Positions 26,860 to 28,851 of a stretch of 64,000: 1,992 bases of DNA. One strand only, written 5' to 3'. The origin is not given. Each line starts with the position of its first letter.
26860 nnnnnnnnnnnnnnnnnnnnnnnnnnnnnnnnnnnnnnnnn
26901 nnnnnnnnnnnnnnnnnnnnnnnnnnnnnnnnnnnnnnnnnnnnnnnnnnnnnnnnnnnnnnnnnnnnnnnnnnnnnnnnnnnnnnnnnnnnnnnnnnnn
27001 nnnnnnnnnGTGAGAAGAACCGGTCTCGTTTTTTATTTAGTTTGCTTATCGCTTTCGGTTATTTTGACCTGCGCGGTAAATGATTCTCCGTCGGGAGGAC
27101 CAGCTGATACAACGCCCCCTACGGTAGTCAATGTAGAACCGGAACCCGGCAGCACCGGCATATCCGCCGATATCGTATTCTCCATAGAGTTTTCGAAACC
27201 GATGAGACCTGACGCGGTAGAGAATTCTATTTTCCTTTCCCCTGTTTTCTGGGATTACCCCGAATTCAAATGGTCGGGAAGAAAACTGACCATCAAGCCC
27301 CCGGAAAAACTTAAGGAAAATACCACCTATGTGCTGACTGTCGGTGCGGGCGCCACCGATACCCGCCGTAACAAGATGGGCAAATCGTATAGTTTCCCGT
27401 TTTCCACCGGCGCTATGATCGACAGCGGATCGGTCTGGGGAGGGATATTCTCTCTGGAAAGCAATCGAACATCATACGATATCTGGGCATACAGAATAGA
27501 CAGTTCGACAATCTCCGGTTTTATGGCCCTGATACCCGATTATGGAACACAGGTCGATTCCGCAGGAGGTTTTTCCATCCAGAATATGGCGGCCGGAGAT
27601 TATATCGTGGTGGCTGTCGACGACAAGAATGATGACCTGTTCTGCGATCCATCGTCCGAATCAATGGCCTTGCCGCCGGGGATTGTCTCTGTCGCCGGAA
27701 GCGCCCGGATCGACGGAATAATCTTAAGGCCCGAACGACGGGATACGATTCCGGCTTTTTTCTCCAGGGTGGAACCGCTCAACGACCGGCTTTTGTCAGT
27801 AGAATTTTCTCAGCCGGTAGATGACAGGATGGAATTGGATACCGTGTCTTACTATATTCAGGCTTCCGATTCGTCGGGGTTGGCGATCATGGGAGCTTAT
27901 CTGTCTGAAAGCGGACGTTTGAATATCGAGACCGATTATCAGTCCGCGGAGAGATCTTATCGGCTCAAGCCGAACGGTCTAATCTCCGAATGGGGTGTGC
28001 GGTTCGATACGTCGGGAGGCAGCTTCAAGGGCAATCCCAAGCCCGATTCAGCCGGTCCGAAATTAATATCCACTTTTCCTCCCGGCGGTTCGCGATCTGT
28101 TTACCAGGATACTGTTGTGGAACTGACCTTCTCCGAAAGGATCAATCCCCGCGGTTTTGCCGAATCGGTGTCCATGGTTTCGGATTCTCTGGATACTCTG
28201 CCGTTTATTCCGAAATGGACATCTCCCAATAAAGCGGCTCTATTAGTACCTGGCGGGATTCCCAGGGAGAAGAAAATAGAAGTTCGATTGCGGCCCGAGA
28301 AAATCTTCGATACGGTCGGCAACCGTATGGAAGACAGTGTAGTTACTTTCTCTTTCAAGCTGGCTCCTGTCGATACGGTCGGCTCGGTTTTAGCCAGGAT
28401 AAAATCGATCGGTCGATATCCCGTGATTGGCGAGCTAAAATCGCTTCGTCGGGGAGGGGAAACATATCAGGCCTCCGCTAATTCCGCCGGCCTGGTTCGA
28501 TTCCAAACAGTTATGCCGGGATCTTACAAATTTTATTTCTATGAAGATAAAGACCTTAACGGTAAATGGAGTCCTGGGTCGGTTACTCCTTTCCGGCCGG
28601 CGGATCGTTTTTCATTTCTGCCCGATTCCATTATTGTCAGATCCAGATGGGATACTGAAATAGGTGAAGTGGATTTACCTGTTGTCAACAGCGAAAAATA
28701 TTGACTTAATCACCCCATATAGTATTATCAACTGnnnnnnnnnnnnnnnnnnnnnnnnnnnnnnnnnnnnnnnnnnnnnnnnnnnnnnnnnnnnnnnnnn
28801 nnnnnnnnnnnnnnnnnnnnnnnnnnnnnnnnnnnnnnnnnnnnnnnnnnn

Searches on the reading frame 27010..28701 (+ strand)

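Call 33: search_protein_families(library=ncbifam, proteins=[window:27010-28701:+], max_evalue=0.1)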
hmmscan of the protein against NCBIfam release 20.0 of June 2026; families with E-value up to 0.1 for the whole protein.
window:27010-28701:+ (564 aa): 0 families

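Call 34: search_protein_families(library=pfam, proteins=[window:27010-28701:+], max_evalue=0.1)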
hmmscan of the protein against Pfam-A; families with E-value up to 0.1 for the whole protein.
window:27010-28701:+ (564 aa): 7 families
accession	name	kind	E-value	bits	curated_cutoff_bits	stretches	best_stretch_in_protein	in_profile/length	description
PF13205.12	Big_5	-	4.4e-29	101.7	23.6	2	33-133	1-105/105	Bacterial Ig-like domain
PF14686.12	fn3_3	-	6.3e-07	29.5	24.4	1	178-201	27-50/75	Polysaccharide lyase family 4, domain II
PF09912.14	DUF2141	-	0.0075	16.6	24.4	0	187-210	45-68/112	Uncharacterized protein conserved in bacteria (DUF2141)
PF24025.1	Ig_DR_A0283-like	-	0.0083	16.9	27.1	0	475-509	27-61/102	DR_A0283-like, Ig-like domain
PF13620.12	CarboxypepD_reg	-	0.026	15.3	32.3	0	178-202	30-54/82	Carboxypeptidase regulatory-like domain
PF23193.1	NOMO_3rd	-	0.08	13.4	27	0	180-228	62-104/120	NOMO third transthyretin-like domain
PF12262.14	Lipase_bact_N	-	0.084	12.7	22.3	0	87-129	118-160/236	Bacterial virulence factor lipase N-terminal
